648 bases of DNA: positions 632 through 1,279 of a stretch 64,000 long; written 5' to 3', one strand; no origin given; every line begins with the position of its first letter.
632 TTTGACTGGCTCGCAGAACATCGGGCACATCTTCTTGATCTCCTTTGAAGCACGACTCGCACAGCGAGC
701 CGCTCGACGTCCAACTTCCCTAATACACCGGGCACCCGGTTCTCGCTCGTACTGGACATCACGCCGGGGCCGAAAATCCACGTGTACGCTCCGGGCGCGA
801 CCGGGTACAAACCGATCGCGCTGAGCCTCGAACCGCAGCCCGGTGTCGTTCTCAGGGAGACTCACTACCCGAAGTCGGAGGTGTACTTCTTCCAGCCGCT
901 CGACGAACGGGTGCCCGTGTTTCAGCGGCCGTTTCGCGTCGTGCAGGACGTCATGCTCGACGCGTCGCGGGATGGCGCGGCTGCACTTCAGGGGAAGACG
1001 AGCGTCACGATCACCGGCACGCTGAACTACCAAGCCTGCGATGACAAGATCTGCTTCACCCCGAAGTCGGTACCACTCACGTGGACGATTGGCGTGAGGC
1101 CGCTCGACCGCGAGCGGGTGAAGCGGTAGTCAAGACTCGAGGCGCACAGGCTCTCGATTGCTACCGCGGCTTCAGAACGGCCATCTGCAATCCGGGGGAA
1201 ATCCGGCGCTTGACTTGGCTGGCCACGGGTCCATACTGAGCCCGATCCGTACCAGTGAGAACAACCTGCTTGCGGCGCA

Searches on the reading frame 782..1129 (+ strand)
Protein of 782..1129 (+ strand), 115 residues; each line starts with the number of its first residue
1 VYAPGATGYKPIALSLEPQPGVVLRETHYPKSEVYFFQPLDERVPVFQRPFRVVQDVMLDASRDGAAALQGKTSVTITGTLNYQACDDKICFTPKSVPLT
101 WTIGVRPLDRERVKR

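Call 51: find_encoding_contigs(protein=window:782-1129:+, flank=10000, max_places=10)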
Protein window:782-1129:+ (115 aa): 23 contigs read that carry it; 10 places shown.
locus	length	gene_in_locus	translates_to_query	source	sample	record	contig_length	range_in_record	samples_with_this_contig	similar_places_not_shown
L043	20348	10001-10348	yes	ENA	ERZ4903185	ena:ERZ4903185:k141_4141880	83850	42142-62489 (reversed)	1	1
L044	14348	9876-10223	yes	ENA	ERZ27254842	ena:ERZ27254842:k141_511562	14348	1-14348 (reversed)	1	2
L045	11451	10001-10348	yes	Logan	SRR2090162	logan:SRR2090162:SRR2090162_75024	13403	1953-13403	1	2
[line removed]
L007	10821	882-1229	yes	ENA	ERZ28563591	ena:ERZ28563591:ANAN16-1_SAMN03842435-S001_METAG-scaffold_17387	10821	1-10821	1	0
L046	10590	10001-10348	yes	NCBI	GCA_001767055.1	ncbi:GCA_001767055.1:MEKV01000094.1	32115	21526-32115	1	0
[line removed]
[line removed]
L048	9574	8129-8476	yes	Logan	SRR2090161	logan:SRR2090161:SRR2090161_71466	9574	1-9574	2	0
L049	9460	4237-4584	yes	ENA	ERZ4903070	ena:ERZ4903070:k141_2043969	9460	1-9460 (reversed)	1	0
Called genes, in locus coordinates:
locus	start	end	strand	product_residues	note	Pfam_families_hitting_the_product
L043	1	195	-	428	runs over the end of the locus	PF07992:Pyr_redox_2, PF00070:Pyr_redox, PF02852:Pyr_redox_dim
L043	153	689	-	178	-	PF02627:CMD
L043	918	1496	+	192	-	PF02627:CMD (weak)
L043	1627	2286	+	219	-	PF07638:Sigma70_ECF (faint), PF04542:Sigma70_r2, PF08281:Sigma70_r4_2, PF04545:Sigma70_r4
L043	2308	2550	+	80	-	PF13490:zf-HC2 (weak)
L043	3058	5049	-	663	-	PF01926:MMR_HSR1, PF02421:FeoB_N, PF07670:Gate, PF07664:FeoB_C, PF07670:Gate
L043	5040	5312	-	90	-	PF04023:FeoA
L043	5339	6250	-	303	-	PF01903:CbiX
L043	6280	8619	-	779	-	PF13620:CarboxypepD_reg, PF07715:Plug, PF00593:TonB_dep_Rec_b-barrel, PF14905:OMP_b-brl_3 (weak)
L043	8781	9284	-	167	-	PF00210:Ferritin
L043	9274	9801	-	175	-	PF01325:Fe_dep_repress (weak), PF09339:HTH_IclR (faint), PF12802:MarR_2, PF13545:HTH_Crp_2 (faint), PF02742:Fe_dep_repr_C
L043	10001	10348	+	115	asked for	-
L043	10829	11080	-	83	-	-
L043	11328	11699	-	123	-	-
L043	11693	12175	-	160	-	-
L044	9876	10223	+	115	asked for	-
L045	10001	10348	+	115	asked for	-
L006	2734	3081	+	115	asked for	-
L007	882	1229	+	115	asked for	-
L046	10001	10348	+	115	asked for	-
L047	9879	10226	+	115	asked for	-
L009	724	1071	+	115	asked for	-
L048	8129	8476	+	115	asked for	-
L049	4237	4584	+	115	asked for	-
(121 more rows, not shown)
